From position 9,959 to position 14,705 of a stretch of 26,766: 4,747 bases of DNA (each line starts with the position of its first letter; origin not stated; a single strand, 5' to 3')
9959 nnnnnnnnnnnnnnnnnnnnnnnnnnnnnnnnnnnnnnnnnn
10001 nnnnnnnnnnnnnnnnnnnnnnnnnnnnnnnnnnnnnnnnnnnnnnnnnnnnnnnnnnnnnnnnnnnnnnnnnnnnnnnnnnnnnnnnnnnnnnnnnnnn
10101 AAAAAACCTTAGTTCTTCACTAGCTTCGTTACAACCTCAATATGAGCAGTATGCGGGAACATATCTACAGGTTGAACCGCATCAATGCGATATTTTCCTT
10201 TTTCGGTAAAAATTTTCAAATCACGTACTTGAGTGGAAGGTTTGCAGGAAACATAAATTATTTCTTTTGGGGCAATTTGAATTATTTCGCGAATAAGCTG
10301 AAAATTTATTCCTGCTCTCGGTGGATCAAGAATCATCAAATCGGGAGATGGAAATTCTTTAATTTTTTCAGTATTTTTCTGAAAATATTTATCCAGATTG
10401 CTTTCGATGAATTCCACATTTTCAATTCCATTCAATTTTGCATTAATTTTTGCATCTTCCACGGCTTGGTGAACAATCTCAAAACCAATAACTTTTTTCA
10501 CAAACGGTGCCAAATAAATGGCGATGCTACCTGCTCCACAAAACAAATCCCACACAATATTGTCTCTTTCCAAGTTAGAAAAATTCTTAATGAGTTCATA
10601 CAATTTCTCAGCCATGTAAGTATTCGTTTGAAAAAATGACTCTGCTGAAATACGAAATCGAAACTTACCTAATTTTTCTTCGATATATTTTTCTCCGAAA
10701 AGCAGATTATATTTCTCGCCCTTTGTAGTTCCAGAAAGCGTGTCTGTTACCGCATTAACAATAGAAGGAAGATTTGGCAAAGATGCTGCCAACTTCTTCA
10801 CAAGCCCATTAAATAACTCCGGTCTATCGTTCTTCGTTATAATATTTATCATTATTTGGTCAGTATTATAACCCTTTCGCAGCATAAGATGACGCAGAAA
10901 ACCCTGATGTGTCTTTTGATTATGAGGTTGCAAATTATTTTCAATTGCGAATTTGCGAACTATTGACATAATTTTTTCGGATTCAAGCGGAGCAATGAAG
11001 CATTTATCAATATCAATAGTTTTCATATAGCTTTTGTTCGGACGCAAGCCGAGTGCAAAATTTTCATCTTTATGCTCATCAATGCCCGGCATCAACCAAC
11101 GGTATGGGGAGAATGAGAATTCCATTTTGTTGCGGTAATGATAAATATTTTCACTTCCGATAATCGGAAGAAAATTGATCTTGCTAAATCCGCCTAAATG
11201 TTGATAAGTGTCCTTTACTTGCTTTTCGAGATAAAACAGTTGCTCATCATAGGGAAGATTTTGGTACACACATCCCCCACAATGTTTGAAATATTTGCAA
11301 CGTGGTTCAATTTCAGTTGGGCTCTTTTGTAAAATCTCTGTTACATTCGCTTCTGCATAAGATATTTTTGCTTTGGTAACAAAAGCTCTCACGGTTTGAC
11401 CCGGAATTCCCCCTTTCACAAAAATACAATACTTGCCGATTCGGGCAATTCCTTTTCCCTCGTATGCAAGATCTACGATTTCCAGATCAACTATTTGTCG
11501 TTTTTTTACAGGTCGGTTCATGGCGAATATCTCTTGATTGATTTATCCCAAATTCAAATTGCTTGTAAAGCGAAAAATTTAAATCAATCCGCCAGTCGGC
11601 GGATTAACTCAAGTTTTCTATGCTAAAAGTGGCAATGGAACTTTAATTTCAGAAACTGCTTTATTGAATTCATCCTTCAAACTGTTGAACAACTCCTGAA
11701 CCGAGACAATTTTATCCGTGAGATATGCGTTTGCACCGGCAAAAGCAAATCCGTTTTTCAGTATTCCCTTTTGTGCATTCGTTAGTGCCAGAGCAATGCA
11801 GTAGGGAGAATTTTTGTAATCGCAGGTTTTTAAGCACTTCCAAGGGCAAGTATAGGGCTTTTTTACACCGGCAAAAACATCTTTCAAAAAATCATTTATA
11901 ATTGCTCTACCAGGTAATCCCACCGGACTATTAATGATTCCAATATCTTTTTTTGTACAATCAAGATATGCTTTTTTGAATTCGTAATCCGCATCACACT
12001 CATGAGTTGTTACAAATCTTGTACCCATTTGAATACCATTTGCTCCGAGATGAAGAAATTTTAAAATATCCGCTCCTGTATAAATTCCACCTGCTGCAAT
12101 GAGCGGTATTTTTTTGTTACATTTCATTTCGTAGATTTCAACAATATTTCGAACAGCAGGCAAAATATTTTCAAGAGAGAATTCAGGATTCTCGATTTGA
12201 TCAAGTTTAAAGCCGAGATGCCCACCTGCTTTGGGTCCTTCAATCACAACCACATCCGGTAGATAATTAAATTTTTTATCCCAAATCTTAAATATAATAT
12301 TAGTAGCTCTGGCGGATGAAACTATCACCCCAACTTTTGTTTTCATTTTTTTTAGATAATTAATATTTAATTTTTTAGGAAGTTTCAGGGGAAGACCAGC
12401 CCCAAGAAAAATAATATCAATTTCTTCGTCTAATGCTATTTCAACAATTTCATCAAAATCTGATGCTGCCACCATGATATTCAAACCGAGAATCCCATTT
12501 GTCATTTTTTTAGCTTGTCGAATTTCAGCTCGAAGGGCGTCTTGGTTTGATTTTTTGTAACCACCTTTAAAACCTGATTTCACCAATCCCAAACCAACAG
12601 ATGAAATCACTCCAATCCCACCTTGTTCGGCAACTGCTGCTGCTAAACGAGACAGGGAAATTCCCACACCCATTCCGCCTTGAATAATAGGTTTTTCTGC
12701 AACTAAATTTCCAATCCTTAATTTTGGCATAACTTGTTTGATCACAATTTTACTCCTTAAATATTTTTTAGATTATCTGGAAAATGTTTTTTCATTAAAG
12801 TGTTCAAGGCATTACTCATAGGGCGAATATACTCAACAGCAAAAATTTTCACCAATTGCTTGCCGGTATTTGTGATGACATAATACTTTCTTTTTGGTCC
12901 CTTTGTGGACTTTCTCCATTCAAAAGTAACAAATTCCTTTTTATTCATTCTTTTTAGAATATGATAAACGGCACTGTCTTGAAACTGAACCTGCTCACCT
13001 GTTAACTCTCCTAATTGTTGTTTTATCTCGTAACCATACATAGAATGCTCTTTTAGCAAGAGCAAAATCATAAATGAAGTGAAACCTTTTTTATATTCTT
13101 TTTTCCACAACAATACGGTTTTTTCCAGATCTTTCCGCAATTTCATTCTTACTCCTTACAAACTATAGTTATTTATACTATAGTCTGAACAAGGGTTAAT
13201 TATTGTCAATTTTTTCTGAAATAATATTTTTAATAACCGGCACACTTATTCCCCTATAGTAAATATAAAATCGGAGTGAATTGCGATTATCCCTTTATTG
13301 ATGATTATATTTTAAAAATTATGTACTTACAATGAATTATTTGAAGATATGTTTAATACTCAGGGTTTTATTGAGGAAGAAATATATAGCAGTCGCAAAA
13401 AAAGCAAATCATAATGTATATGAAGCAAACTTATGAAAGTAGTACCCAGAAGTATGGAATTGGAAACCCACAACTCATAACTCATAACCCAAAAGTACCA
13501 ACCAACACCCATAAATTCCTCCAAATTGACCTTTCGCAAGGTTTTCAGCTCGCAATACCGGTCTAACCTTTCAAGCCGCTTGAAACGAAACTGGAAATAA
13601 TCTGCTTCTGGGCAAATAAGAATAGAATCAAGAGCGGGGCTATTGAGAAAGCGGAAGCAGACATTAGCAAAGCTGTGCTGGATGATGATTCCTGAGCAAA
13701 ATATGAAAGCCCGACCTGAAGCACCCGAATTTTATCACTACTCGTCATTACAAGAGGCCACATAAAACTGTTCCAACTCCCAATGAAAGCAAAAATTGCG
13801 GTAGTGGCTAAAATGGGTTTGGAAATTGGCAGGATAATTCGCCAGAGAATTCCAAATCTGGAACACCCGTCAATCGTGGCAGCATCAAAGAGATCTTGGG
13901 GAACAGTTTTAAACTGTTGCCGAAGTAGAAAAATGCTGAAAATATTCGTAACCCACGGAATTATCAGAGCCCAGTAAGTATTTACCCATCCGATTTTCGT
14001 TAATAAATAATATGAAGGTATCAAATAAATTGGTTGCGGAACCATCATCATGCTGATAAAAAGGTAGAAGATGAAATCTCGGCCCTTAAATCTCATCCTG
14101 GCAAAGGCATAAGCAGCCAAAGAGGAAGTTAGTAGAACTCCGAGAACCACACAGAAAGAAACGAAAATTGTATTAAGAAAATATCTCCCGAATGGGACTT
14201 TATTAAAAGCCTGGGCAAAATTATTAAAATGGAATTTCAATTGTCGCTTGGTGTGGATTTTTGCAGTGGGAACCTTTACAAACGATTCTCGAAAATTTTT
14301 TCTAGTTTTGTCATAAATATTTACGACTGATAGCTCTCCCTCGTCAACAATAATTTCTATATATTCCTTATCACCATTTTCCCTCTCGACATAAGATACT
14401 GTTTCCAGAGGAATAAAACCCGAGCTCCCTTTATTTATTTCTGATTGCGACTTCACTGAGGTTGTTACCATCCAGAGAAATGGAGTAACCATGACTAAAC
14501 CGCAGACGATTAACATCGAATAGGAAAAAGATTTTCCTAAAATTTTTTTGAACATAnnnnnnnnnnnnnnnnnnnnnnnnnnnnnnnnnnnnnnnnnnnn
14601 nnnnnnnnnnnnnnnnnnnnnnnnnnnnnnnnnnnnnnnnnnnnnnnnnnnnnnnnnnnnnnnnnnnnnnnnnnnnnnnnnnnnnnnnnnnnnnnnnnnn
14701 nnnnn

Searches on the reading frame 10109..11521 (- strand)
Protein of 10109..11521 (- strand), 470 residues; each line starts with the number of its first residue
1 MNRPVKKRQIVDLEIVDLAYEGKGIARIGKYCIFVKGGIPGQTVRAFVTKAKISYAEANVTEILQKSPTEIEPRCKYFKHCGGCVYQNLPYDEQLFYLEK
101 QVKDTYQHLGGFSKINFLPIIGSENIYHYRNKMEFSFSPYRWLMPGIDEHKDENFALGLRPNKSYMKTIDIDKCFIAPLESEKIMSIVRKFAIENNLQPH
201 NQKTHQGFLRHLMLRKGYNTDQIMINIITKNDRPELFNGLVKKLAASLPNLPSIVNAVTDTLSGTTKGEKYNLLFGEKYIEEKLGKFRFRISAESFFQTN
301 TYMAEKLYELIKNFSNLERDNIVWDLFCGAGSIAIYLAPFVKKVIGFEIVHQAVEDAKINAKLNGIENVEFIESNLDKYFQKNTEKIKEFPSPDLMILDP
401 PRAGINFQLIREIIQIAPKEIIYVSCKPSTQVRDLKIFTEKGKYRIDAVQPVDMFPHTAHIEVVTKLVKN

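Call 10: search_protein_families(library=pfam, proteins=[window:10109-11521:-])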
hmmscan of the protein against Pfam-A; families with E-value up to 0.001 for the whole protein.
window:10109-11521:- (470 aa): 10 families
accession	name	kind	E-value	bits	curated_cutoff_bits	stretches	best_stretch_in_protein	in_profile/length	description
PF05958.17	tRNA_U5-meth_tr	-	3.2e-24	86.1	23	1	267-465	146-352/357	tRNA (Uracil-5-)-methyltransferase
PF13847.12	Methyltransf_31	-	1.4e-10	41.5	27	1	319-430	3-114/145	Methyltransferase domain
PF01938.26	TRAM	-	6e-08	32.9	21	1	5-60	2-60/61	TRAM domain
PF05175.20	MTS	-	6.9e-07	29.5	23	1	310-383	23-98/170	Methyltransferase small domain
PF09445.16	Methyltransf_15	-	7.5e-07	29.3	22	1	322-407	3-86/165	RNA cap guanine-N2 methyltransferase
PF13649.12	Methyltransf_25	-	2.3e-05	25.4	27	1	323-379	1-58/97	Methyltransferase domain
PF01555.25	N6_N4_Mtase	-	0.00029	21.3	26.7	1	305-358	169-220/221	DNA methylase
PF03602.21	Cons_hypoth95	-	0.00039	20.6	24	1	304-431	29-157/182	Conserved hypothetical protein 95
PF02475.24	TRM5-TYW2_MTfase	-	0.00047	20.6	28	1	316-375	33-95/164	TRM5/TYW2 methyltransferase domain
PF01728.25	FtsJ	-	0.00055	20.3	24.1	1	304-399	6-98/181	FtsJ-like methyltransferase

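Call 15: find_encoding_contigs(protein=window:10109-11521:-, flank=10000, max_places=10)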
Protein window:10109-11521:- (470 aa): 2 contigs read that carry it; 2 places shown.
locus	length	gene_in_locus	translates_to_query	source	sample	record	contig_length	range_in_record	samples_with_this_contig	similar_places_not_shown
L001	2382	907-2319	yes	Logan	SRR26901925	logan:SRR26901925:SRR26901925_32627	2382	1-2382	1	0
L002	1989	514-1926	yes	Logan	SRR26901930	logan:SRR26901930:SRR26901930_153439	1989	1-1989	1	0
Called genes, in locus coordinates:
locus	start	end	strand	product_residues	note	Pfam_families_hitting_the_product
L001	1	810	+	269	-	?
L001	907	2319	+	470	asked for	PF01938:TRAM, PF05958:tRNA_U5-meth_tr, PF05175:MTS (weak), PF09445:Methyltransf_15 (weak), PF13649:Methyltransf_25 (faint), PF13847:Methyltransf_31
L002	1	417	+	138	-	?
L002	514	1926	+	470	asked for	PF01938:TRAM, PF05958:tRNA_U5-meth_tr, PF05175:MTS (weak), PF09445:Methyltransf_15 (weak), PF13649:Methyltransf_25 (faint), PF13847:Methyltransf_31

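Call 20: find_related_loci(query=window:10109-11521:-, collection=genome_contigs, flank=10000)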
Query window:10109-11521:- (470 aa) in genome_contigs; peptide patterns used: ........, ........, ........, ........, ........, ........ (x = any residue, [..] = any of these).
600 stretches matched a pattern (row limit reached: there are more); 597 encode a relative of the query (tblastn E <= 1e-3); the best 80 are kept; 80 distinct loci.
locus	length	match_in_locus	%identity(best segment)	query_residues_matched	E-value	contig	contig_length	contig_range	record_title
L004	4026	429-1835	55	1-469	0e+0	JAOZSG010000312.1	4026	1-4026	MAG: Candidatus Neomarinimicrobiota bacterium isolate GMC6.metabat2.126 GMC6_38000_length_4026_cov_6.641400, whole genom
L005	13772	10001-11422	41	5-470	3e-128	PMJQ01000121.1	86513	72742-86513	MAG: Ignavibacteriae bacterium isolate fen_1277 73.20120600_E2D.52_contig_5577, whole genome shotgun sequence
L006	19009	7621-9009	40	5-465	4e-127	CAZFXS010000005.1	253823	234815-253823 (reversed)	MAG TPA_asm: uncultured Chlorobiaceae bacterium isolate SRP237561_co1_246 genome assembly, contig: NODE_37_length_253823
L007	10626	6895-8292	41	10-468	8e-125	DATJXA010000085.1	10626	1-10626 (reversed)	MAG TPA_asm: Bacteroidota bacterium isolate SMAG_U15114 k141_3064968, whole genome shotgun sequence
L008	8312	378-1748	43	6-468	2e-124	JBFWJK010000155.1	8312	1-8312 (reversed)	MAG: Desulfobacteraceae bacterium isolate CA_2019_NHSR_17 NODE_17849_length_8312_cov_4.247037_NHSR, whole genome shotgun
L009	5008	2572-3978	41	5-469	6e-125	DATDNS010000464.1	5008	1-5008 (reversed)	MAG TPA_asm: Bacteroidota bacterium isolate SMAG_U443 k141_1609774, whole genome shotgun sequence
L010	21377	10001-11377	42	13-469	6e-123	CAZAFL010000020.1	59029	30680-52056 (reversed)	MAG TPA_asm: uncultured Chlorobiaceae bacterium isolate binchicken_co185_181 genome assembly, contig: NODE_686_length_59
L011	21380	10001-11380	41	5-469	3e-120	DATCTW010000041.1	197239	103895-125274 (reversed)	MAG TPA_asm: Ignavibacteria bacterium isolate SMAG_U7341 k141_16443, whole genome shotgun sequence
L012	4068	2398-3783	40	5-467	3e-121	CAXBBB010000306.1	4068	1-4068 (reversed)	MAG TPA_asm: uncultured Rhodothermales bacterium isolate ERR599365_binner13_Refined_37 genome assembly, contig: ERZ27726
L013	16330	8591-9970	41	13-470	8e-119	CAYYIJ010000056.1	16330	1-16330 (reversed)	MAG TPA_asm: uncultured Chlorobiaceae bacterium isolate SRP257756_co1_228 genome assembly, contig: NODE_3082_length_1633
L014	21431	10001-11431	40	11-467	3e-121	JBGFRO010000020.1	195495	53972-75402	MAG: Bacteroidota bacterium isolate BA1A45.2019.Bin.33 NODE_80_length_195495_cov_12.174383, whole genome shotgun sequenc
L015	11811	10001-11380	41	3-468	2e-118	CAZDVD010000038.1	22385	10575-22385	MAG TPA_asm: uncultured Lentisphaeria bacterium isolate SRP191223_co1_112 genome assembly, contig: NODE_2016_length_2238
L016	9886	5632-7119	38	4-467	5e-118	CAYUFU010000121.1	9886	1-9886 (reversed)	MAG TPA_asm: uncultured Chitinophagales bacterium isolate binchicken_co274_268 genome assembly, contig: NODE_16609_lengt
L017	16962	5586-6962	42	5-469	5e-118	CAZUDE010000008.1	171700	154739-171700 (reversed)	MAG TPA_asm: uncultured Desulfobacula sp. isolate binchicken_co191_106 genome assembly, contig: NODE_83_length_171700_co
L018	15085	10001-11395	42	7-468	1e-117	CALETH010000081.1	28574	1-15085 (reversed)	MAG TPA_asm: uncultured Bacteroidetes bacterium isolate SRR6231172_bin.61_CONCOCT_v1.1_MAG genome assembly, contig: ERZ6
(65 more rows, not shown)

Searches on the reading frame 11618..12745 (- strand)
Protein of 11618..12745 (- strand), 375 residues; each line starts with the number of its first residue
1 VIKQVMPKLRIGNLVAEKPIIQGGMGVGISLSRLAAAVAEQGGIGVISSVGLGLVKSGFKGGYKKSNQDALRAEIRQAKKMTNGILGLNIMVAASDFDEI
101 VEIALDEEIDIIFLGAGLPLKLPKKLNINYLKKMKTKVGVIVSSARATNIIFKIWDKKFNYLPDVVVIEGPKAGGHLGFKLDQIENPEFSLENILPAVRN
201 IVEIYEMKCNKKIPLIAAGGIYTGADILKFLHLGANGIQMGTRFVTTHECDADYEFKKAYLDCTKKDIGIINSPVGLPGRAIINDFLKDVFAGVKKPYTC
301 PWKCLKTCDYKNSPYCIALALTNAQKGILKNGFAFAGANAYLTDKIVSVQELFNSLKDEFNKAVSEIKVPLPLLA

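Call 10: search_protein_families(library=pfam, proteins=[window:11618-12745:-])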
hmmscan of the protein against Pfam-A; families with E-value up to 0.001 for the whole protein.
window:11618-12745:- (375 aa): 5 families
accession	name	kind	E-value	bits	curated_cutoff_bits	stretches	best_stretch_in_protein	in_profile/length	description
PF03060.21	NMO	-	1e-50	173.5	28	2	97-357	102-329/331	Nitronate monooxygenase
PF00478.31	IMPDH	-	9.2e-09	35.2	25.6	1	196-257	191-252/345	IMP dehydrogenase / GMP reductase domain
PF01180.27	DHO_dh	-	2.6e-07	30.6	27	1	197-245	226-273/291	Dihydroorotate dehydrogenase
PF01645.23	Glu_synthase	-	8.8e-07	28.8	20.4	1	128-251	195-314/369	Conserved region in glutamate synthase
PF01070.24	FMN_dh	-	9.3e-06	25.3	24.9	1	196-246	258-307/350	FMN-dependent dehydrogenase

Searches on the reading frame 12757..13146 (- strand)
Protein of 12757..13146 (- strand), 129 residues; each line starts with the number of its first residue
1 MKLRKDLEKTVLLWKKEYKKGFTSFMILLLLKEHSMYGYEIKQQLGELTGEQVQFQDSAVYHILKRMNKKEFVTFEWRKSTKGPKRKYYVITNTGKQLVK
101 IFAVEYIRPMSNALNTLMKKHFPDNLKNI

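Call 36: search_protein_families(library=pfam, proteins=[window:12757-13146:-], max_evalue=1)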
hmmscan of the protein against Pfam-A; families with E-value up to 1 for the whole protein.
window:12757-13146:- (129 aa): 3 families
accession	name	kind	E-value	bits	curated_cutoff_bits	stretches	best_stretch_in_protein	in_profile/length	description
PF03551.20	PadR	-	4.2e-21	75.2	27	1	27-98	1-72/75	Transcriptional regulator PadR-like family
PF01978.25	TrmB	-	0.015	15.6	25.6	1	51-90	30-64/68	Sugar-specific transcriptional regulator TrmB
PF21984.2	DnaD_N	-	0.016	15.8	27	1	51-102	43-94/101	DnaD N-terminal domain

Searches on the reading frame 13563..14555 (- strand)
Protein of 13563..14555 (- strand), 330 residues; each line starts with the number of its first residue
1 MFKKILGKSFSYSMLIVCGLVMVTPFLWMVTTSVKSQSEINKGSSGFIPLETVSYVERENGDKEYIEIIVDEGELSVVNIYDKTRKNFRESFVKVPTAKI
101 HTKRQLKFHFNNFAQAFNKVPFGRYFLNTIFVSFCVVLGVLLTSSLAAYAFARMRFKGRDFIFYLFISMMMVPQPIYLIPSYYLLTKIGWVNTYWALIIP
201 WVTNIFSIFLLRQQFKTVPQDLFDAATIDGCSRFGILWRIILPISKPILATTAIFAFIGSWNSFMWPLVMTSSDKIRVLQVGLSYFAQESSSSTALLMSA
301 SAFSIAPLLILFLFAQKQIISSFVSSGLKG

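Call 10: search_protein_families(library=pfam, proteins=[window:13563-14555:-])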
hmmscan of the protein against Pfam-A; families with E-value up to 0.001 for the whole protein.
window:13563-14555:- (330 aa): 1 family
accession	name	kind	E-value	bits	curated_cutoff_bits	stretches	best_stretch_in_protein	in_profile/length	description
PF00528.27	BPD_transp_1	-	1.1e-17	64.8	26.4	1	145-318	6-177/184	Binding-protein-dependent transport system inner membrane component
